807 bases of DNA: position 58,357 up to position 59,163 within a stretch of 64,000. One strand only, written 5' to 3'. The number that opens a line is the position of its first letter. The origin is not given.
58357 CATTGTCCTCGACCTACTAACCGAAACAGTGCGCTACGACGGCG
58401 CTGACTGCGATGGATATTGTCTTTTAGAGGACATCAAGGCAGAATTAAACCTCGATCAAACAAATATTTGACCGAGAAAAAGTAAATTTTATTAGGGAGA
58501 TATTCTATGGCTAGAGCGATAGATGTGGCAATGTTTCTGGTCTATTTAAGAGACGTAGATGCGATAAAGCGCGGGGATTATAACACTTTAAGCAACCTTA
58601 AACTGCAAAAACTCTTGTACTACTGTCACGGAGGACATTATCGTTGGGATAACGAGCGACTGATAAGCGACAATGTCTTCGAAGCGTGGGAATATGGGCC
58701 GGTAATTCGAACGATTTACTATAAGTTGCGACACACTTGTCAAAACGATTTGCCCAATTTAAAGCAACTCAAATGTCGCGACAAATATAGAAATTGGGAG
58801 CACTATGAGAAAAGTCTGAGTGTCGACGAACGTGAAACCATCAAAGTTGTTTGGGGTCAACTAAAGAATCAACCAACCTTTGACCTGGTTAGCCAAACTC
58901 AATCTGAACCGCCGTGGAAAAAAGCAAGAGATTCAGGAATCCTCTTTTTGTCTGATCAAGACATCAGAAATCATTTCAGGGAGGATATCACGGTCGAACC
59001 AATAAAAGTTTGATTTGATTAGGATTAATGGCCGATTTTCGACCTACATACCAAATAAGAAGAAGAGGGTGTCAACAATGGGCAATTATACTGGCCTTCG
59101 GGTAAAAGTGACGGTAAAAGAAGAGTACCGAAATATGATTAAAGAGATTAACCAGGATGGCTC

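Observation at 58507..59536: A Panacea-domain (DUF4065) gene is coupled to an unknown 152-aa ORF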

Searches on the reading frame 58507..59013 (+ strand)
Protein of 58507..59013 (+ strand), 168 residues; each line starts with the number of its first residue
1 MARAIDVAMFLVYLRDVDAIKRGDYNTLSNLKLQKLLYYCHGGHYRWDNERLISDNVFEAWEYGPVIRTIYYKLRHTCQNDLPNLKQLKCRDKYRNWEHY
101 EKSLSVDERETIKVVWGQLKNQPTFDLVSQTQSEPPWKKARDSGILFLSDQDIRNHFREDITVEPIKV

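Call 3: search_protein_families(library=pfam, proteins=[window:58507-59013:+], max_evalue=0.1)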
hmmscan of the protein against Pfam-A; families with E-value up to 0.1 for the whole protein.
window:58507-59013:+ (168 aa): 2 families
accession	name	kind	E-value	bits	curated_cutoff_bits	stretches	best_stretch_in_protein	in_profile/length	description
PF13274.11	SocA_Panacea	-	2.5e-17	64.3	25.7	1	33-138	1-113/113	Antitoxin SocA-like, Panacea domain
PF13058.12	DUF3920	-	0.026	15.2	27.3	1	41-88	54-90/126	Protein of unknown function (DUF3920)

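Call 4: search_protein_families(library=phrogs, proteins=[window:58507-59013:+], max_evalue=0.01)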
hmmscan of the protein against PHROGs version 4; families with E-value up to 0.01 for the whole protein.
window:58507-59013:+ (168 aa): 2 families
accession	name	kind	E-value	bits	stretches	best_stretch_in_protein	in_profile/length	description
phrog_1281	-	unknown function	2e-29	103.7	1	24-161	25-154/195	-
phrog_10390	-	unknown function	4.7e-20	73.3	1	4-159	151-293/299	-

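Call 6: search_protein_families(library=padloc, proteins=[window:58507-59013:+], max_evalue=0.1)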
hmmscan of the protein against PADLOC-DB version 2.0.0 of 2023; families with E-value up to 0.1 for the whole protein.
window:58507-59013:+ (168 aa): 0 families

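Call 7: search_protein_families(library=ncbifam, proteins=[window:58507-59013:+], max_evalue=0.1)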
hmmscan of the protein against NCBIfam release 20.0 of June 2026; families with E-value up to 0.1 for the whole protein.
window:58507-59013:+ (168 aa): 1 family
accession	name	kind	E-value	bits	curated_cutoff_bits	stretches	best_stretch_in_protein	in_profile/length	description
NF047745.1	SocA_antitoxin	equivalog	2.7e-16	59.8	190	1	27-138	20-130/176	type VI toxin-antitoxin system SocA family antitoxin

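Call 9: search_dna_similar(query=window:58507-59013:+, collection=phages, mode=protein, max_rows=60, max_evalue=0.001)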
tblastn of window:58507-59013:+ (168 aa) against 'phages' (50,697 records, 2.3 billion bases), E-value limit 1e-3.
Records with a match: 96; places in all: 96; records where one place covers at least 80% of the query: 68.
Best place of each record, by identity: <60% 96.
By first word of the organism name: Bacteriophage 20; Stx2a-converting 19; Streptococcus 6; Pseudomonas 6; Burkholderia 6; Escherichia 5; Bordetella 5; Riemerella 4; Cylindrospermopsis 2; Moraxella 2; and 14 more.
By host as written in the record: - 26; Helicobacter cinaedi 12; Pseudomonas aeruginosa 6; Bordetella avium 5; Riemerella anatipestifer 3; Moraxella catarrhalis 2; Salmonella serovar Haardt 2; Paenibacillus larvae 2006 2; and 33 more.
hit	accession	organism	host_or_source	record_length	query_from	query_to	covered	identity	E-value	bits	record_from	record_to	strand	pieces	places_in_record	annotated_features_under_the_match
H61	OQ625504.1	Cylindrospermopsis phage Cr-LKS4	Cylindrospermopsis raciborskii KLL07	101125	1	158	94%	29.1%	9e-7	53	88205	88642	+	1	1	hypothetical protein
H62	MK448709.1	Streptococcus phage Javan231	Streptococcus gallolyticus NTS_31307655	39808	1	168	100%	27.1%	5e-4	45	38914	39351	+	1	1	hypothetical protein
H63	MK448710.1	Streptococcus phage Javan233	Streptococcus gallolyticus NTS31301958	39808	1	168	100%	27.1%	5e-4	45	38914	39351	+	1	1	hypothetical protein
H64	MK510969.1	Pseudomonas phage vB_Pae_CF60a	Pseudomonas aeruginosa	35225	1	158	94%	28.8%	1e-8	59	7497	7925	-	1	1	hypothetical protein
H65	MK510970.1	Pseudomonas phage vB_Pae_CF67a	Pseudomonas aeruginosa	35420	1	158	94%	28.8%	1e-8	59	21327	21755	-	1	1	hypothetical protein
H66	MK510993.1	Pseudomonas phage vB_Pae_BR201a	Pseudomonas aeruginosa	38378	1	158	94%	28.8%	1e-8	59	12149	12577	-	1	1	hypothetical protein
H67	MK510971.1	Pseudomonas phage vB_Pae_CF79a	Pseudomonas aeruginosa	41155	1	158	94%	28.8%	1e-8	59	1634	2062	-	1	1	hypothetical protein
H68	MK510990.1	Pseudomonas phage vB_Pae_BR133a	Pseudomonas aeruginosa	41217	1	158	94%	28.8%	1e-8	59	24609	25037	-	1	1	hypothetical protein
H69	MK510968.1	Pseudomonas phage vB_Pae_CF55b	Pseudomonas aeruginosa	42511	1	158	94%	28.8%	1e-8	59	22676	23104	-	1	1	hypothetical protein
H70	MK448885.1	Streptococcus phage Javan252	Streptococcus henryi A-4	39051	1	168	100%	26.5%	5e-4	45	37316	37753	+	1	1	hypothetical protein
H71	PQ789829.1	Burkholderia phage vB_SBP30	Burkholderia sp.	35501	14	159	87%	30.4%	3e-8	57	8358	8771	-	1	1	hypothetical protein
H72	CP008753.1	Burkholderia phage BEK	Burkholderia pseudomallei 9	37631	14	159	87%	30.4%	3e-8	57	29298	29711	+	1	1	hypothetical protein (x2)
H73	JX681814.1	Burkholderia phage phiX216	Burkholderia pseudomallei environmental ...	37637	14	159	87%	30.4%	3e-8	57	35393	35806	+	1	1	hypothetical protein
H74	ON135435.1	Burkholderia phage PhiBP82.3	Burkholderia pseudomallei BP82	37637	14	159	87%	30.4%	3e-8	57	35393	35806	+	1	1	hypothetical protein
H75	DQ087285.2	Burkholderia phage phiE52237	-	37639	14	159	87%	30.4%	3e-8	57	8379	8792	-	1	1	conserved hypothetical protein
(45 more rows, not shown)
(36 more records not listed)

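Call 22: find_homologous_proteins(query=window:58507-59013:+)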
Query window:58507-59013:+ (168 aa): 34 proteins with E <= 0.001 among 53 candidates.
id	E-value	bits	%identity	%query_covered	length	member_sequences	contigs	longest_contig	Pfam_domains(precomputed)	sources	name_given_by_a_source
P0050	2.2e-112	391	100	100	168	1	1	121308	PF13274.12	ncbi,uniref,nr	ncbi:DUF4065 domain-containing protein [Exiguobacterium sp. SH5S4]|uniref:Panacea domain-containing 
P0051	1.3e-73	264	68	96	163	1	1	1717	PF13274.12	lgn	-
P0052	1.2e-67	245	64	99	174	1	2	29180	PF13274.12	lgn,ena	-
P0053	9.4e-46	174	53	96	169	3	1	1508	PF13274.12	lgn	-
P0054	5.0e-40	155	50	100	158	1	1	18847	PF13274.12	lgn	-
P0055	7.1e-39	151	49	94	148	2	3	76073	PF13274.12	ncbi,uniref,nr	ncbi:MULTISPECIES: Panacea domain-containing protein [unclassified Exiguobacterium]|uniref:Panacea d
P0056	6.3e-38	148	47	95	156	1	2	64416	PF13274.12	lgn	-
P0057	1.1e-37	147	48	97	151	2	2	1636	PF13274.12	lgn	-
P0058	1.1e-37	147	48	93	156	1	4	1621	PF13274.12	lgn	-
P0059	1.6e-36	144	47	97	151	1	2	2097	PF13274.12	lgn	-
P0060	9.8e-35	138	49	94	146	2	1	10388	PF13274.12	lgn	-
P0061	5.9e-34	135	48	95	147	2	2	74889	PF13274.12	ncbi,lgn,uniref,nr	ncbi:Panacea domain-containing protein [Lysinibacillus capsici]|uniref:Panacea domain-containing pro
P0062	9.7e-34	135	46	94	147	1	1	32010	PF13274.12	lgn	-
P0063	4.2e-33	132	47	95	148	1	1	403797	PF13274.12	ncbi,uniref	ncbi:Panacea domain-containing protein [Sporosarcina psychrophila]|uniref:Phage-associated protein n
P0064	4.4e-33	132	47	93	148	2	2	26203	PF13274.12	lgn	-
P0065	2.4e-32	130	46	94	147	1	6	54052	PF13274.12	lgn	-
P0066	3.7e-32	129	49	83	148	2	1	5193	PF13274.12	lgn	-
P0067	1.9e-30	124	43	94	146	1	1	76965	PF13274.12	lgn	-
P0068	5.4e-29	119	47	86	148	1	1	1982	PF13274.12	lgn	-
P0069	4.2e-12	64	32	90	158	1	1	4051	PF13274.12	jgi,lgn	-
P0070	2.2e-11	62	33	88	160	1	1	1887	PF13274.12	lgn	-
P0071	5.0e-11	61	30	92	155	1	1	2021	PF13274.12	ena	-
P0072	8.2e-11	60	32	68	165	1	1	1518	PF13274.12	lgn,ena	-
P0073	1.9e-10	59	35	69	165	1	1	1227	PF13274.12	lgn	-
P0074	2.1e-10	59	32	81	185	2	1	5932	PF13274.12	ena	-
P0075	4.5e-10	58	33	83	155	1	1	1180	PF13274.12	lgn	-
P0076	5.8e-10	57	26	92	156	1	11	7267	PF13274.12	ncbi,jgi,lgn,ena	-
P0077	5.9e-10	57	32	81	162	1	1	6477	PF13274.12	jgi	jgi:uncharacterized phage-associated protein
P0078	1.5e-9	56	33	98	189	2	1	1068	PF13274.12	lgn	-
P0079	1.8e-9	56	30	92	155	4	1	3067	PF13274.12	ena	-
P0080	6.3e-9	54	28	80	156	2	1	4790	PF13274.12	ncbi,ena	-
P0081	5.9e-8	51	30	74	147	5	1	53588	PF13274.12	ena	-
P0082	3.8e-7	48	36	69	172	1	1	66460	PF13274.12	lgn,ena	-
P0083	4.5e-6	44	32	92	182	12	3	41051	PF13274.12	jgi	jgi:uncharacterized phage-associated protein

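Call 23: find_encoding_contigs(protein=P0052, flank=4000, max_places=3)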
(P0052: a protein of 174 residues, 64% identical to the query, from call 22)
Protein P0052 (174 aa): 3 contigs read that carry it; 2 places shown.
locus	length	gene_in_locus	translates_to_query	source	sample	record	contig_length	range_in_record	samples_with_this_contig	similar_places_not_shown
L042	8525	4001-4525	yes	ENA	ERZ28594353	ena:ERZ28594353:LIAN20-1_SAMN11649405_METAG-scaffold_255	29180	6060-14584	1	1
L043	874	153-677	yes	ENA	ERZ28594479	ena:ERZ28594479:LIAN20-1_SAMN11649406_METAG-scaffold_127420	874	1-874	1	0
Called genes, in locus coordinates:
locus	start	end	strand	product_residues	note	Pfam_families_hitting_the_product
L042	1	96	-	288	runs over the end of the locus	PF25084:LbH_EIF2B (faint), PF25087:GMPPB_C (faint)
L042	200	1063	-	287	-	PF25087:GMPPB_C, PF25084:LbH_EIF2B (weak)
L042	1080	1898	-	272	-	PF25084:LbH_EIF2B (faint), PF24894:Hexapep_GlmU (faint), PF25087:GMPPB_C (faint), PF00132:Hexapep (faint)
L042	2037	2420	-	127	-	-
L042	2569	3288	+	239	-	PF00589:Phage_integrase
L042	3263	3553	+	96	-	-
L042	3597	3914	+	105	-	-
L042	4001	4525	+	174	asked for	PF13274:SocA_Panacea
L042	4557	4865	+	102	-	-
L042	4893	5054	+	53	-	-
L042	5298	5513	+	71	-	-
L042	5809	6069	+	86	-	-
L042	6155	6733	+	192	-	-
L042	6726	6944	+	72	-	-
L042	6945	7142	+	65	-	-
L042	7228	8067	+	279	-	PF10021:PARG_cat_microb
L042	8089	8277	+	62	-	-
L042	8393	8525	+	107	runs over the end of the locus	-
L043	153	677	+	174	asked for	PF13274:SocA_Panacea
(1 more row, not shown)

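Call 24: find_encoding_contigs(protein=P0054, flank=4000, max_places=3)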
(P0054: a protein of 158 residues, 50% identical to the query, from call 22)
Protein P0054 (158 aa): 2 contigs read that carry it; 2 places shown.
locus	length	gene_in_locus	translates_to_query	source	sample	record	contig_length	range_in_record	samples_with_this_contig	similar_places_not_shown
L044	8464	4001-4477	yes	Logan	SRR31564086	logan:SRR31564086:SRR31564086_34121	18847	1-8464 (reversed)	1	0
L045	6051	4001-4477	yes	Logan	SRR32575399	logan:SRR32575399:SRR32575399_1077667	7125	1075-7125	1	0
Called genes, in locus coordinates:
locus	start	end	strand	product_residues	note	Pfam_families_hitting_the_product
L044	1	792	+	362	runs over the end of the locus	PF00990:GGDEF, PF24898:GGDEF_GdpP (weak)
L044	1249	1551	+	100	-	-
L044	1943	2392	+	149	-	PF07606:DUF1569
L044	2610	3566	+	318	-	PF01590:GAF, PF13185:GAF_2 (weak), PF00990:GGDEF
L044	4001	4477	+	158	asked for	PF13274:SocA_Panacea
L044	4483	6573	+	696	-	-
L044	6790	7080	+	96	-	-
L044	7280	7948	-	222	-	-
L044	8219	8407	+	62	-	-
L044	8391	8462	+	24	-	?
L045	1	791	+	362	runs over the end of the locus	PF00990:GGDEF, PF24898:GGDEF_GdpP (weak)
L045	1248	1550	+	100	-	-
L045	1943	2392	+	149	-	PF07606:DUF1569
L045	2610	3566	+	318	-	PF01590:GAF, PF13185:GAF_2 (weak), PF00990:GGDEF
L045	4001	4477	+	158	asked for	PF13274:SocA_Panacea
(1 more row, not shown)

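Call 25: find_encoding_contigs(protein=P0055, flank=4000, max_places=3)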
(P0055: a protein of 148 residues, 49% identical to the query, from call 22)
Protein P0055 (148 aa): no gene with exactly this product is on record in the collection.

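Call 31: find_encoding_contigs(protein=P0051, flank=5000, max_places=3)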
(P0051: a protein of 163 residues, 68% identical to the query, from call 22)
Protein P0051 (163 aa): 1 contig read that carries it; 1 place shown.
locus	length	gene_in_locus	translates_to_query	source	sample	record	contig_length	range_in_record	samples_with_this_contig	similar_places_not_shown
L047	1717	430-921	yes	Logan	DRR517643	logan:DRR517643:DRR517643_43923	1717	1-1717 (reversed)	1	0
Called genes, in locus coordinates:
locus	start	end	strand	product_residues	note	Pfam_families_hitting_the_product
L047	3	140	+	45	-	?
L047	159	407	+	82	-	-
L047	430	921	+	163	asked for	PF13274:SocA_Panacea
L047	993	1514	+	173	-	PF13456:RVT_3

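Call 64: find_related_loci(query=A5, collection=viral_contigs, flank=4000)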
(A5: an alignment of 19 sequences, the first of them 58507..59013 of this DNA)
Query A5 (168 aa) in viral_contigs; peptide patterns used: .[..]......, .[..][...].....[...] (x = any residue, [..] = any of these).
218 stretches matched a pattern; 130 encode a relative of the query (tblastn E <= 1e-3); the best 80 are kept; 80 distinct loci.
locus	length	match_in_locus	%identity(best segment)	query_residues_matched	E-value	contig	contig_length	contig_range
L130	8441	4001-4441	47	1-160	4e-39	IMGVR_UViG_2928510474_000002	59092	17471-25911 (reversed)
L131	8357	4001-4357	36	3-138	1e-16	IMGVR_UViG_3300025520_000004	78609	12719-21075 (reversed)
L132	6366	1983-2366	31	27-159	2e-15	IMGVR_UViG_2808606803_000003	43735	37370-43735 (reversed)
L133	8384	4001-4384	31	27-159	2e-15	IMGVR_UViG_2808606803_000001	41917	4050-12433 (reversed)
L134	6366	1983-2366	31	27-159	2e-15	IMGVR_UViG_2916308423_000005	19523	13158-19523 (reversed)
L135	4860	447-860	32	1-135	1e-13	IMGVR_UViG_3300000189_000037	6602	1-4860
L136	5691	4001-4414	32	1-135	1e-13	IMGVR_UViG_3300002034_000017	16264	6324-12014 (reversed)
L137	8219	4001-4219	45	1-80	2e-13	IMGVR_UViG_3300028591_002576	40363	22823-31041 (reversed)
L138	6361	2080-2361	33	27-128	1e-13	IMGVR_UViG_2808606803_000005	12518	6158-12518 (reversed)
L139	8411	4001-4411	28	17-157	4e-12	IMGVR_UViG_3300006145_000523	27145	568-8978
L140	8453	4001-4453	29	28-159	1e-12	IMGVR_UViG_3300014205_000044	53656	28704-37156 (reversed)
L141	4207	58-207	53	26-76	5e-12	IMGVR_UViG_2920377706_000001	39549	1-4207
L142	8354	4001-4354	34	3-137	4e-12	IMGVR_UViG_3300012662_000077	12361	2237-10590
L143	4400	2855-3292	31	1-156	6e-12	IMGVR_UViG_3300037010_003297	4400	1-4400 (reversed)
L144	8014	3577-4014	32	1-156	8e-12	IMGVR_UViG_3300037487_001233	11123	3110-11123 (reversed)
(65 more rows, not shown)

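Call 67: find_encoding_contigs(protein=P0061, flank=4000, max_places=3)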
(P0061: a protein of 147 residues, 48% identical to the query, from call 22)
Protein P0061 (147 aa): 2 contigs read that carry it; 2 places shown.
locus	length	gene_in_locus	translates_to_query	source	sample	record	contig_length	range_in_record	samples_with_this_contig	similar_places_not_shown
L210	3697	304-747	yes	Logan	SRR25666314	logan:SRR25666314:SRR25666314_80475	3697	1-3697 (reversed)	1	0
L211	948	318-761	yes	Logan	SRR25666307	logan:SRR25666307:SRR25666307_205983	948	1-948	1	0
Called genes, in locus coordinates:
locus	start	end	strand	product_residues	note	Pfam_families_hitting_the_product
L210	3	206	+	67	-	?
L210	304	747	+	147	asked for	PF13274:SocA_Panacea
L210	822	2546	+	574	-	-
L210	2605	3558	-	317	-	PF14470:bPH_3 (weak), PF09851:SHOCT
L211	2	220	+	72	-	?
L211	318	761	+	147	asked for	PF13274:SocA_Panacea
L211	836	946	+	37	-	?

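Call 68: find_encoding_contigs(protein=P0056, flank=4000, max_places=3)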
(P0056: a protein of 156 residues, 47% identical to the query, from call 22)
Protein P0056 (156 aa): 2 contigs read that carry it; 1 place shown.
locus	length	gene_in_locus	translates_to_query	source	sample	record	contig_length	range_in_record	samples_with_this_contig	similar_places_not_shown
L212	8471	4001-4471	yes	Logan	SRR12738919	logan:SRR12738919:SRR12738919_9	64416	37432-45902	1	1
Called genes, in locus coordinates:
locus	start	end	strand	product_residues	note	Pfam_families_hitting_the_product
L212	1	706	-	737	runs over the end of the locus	PF02534:T4SS-DNA_transf, PF10412:TrwB_AAD_bind, PF12696:TraG-D_C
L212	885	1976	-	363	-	-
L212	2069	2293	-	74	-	PF04956:TrbC (weak)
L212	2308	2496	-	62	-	-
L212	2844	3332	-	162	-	PF01381:HTH_3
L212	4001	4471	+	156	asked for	PF13274:SocA_Panacea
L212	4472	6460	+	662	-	-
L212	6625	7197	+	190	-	-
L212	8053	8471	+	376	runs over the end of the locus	-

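Call 71: search_protein_families(library=pfam, proteins=[L130:4453-6114:+, L210:822-2546:+, L212:4472-6460:+, L044:4483-6573:+, L042:4557-4865:+, L047:993-1514:+], max_evalue=0.1)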
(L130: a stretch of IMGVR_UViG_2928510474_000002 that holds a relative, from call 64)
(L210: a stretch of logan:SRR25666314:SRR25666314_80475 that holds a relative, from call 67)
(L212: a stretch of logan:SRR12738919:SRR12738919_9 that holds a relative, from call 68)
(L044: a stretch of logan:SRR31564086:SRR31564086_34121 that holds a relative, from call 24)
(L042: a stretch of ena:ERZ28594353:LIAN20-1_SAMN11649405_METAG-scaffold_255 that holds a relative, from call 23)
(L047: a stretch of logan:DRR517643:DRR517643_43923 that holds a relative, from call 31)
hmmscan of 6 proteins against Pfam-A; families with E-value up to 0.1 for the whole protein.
L130:4453-6114:+ (553 aa): 0 families

L210:822-2546:+ (574 aa): 0 families

L212:4472-6460:+ (662 aa): 0 families

L044:4483-6573:+ (696 aa): 2 families
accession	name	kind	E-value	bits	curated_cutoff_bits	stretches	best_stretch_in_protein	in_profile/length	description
PF18303.6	Saf_2TM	-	0.017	15.4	29.5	0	52-101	36-85/152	SAVED-fused 2TM effector domain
PF00903.31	Glyoxalase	-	0.021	15.6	20.6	1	321-372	7-57/121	Glyoxalase/Bleomycin resistance protein/Dioxygenase superfamily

L042:4557-4865:+ (102 aa): 0 families

L047:993-1514:+ (173 aa): 2 families
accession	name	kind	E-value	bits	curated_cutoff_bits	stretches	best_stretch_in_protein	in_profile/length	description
PF13456.12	RVT_3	-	2.3e-19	70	21.6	1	30-143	15-122/123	Reverse transcriptase-like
PF16788.10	ATF7IP_BD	-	0.031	14.9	27.6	1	100-136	64-100/219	ATF-interacting protein binding domain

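Call 72: search_protein_families(library=padloc, proteins=[L130:4453-6114:+, L210:822-2546:+, L212:4472-6460:+, L044:4483-6573:+, L042:4557-4865:+, L047:993-1514:+], max_evalue=0.1)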
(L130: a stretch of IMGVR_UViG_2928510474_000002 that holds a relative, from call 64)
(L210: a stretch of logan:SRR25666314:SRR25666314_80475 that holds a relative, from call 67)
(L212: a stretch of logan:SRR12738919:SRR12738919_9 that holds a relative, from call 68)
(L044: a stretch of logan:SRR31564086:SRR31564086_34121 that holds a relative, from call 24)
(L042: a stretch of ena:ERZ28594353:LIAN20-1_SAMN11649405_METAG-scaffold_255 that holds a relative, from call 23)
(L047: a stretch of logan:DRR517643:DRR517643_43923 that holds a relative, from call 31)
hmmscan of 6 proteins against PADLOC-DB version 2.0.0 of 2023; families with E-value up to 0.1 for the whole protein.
L130:4453-6114:+ (553 aa): 0 families

L210:822-2546:+ (574 aa): 0 families

L212:4472-6460:+ (662 aa): 0 families

L044:4483-6573:+ (696 aa): 0 families

L042:4557-4865:+ (102 aa): 0 families

L047:993-1514:+ (173 aa): 1 family
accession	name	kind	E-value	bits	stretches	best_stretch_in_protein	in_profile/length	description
PDLC01407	Csm3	-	0.01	13.1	1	28-166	89-202/519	"CAS-III-A,CAS-III-D; effector_G7"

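Call 75: find_homologous_proteins(query=A6)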
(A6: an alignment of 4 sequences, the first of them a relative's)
Query A6 (4 sequences) (696 aa, profile of the alignment): 3 proteins with E <= 0.001 among 8000 candidates.
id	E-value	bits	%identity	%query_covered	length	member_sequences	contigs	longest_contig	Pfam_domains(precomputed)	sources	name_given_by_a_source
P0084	1.1e-290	984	37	90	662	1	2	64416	-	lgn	-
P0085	3.8e-286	969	100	100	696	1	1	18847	-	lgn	-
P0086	2.8e-162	560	49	95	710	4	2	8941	-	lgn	-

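Call 82: search_dna_similar(query=L212:4472-6460:+, collection=plasmids, mode=protein, max_rows=20, max_evalue=0.00001)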
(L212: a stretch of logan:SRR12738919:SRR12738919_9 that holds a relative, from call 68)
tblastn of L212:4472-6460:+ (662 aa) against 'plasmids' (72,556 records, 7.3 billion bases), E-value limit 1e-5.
Records with a match: 1; places in all: 1; records where one place covers at least 80% of the query: 1.
Best place of each record, by identity: <60% 1.
By first word of the organism name: Exiguobacterium 1.
By predicted mobility (MOB-suite, as given by PLSDB): mobilizable 1.
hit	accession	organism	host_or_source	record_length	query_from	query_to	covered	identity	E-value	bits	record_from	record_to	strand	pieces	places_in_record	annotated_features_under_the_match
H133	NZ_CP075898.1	Exiguobacterium acetylicum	cell culture,litchi pericarp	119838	1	662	100%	53.4%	0e+0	642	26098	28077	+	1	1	hypothetical protein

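Call 83: search_dna_similar(query=L130:4453-6114:+, collection=phages, mode=protein, max_rows=20, max_evalue=0.00001)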
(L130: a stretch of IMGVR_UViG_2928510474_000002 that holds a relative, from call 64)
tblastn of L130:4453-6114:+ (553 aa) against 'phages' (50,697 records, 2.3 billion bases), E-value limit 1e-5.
No match.
